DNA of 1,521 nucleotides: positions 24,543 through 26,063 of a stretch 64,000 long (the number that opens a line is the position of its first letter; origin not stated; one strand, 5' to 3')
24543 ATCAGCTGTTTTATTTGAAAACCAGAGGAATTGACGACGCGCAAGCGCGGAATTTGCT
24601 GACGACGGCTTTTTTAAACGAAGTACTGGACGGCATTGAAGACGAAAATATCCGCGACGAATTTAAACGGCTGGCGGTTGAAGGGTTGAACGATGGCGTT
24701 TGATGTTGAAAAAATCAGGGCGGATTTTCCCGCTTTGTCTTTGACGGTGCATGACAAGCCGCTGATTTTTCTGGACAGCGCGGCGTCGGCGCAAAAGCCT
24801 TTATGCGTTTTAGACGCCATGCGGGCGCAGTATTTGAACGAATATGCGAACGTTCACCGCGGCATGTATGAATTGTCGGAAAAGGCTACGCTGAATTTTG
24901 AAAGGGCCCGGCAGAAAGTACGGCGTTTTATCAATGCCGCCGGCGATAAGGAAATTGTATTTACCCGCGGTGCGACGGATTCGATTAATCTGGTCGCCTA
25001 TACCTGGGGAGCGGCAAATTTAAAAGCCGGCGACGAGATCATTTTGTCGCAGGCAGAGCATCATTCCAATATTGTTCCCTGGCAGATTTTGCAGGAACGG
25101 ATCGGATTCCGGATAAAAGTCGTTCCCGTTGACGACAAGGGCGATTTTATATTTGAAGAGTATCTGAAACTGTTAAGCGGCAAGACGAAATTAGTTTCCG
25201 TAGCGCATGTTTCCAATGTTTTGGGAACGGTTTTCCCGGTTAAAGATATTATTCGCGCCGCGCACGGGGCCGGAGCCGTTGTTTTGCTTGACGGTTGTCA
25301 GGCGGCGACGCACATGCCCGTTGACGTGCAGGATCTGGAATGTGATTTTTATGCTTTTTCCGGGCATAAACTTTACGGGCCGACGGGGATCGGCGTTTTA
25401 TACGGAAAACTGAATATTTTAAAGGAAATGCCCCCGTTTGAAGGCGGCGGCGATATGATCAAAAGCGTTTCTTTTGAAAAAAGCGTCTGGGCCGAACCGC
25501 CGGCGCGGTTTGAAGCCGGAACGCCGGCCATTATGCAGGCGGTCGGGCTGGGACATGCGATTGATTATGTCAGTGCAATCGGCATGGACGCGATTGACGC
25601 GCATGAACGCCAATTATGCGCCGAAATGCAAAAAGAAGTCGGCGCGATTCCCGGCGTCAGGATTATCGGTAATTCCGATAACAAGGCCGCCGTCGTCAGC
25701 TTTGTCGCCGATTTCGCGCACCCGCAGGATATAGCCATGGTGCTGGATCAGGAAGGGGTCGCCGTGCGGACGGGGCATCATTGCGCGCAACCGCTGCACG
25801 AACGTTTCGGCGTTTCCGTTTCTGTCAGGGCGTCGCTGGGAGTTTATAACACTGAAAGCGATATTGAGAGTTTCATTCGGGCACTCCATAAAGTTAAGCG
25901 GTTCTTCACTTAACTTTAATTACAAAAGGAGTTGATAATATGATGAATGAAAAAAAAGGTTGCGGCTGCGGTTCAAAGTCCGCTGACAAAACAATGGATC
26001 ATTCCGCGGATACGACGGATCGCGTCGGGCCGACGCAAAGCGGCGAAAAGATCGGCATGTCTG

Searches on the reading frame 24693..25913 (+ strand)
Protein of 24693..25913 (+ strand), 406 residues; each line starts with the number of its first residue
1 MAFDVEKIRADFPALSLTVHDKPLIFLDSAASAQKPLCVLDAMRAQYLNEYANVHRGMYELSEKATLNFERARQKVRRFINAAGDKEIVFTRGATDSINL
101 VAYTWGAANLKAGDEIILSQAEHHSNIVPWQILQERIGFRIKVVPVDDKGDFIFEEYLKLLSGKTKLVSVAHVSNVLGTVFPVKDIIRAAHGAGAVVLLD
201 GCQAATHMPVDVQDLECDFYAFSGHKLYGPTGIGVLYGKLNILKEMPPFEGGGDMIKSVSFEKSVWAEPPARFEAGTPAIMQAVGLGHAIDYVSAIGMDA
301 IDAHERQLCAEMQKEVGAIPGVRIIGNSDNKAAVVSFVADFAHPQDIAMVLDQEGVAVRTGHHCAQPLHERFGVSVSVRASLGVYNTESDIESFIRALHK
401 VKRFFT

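Call 41: find_encoding_contigs(protein=window:24693-25913:+, flank=10000, max_places=1)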
Protein window:24693-25913:+ (406 aa): 22 contigs read that carry it; 1 place shown.
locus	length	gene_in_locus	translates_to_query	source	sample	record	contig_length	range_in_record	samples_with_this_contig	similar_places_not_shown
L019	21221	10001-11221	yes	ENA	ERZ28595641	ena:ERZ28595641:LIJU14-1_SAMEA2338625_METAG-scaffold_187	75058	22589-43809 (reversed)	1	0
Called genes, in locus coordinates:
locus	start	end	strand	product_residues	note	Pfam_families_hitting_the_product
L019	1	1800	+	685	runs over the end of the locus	PF05345:He_PIG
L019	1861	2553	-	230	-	-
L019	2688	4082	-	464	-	PF02233:PNTB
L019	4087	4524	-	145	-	PF12769:PNTB_4TM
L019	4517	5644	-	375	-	PF05222:AlaDh_PNT_N, PF02826:2-Hacid_dh_C (faint), PF01262:AlaDh_PNT_C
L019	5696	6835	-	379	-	PF00989:PAS, PF13426:PAS_9, PF08447:PAS_3 (weak), PF00990:GGDEF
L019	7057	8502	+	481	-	PF19295:SufBD_N, PF01458:SUFBD_core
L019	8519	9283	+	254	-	PF00005:ABC_tran, PF02463:SMC_N (faint)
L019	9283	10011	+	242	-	PF01458:SUFBD_core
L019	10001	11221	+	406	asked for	PF00266:Aminotran_5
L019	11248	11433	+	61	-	-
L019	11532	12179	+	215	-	PF01883:FeS_assembly_P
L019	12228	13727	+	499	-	PF00962:A_deaminase, PF19326:AMP_deaminase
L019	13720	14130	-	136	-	PF12796:Ank_2 (weak), PF13606:Ank_3 (faint), PF00023:Ank (faint)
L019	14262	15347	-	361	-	PF01555:N6_N4_Mtase, PF18755:RAMA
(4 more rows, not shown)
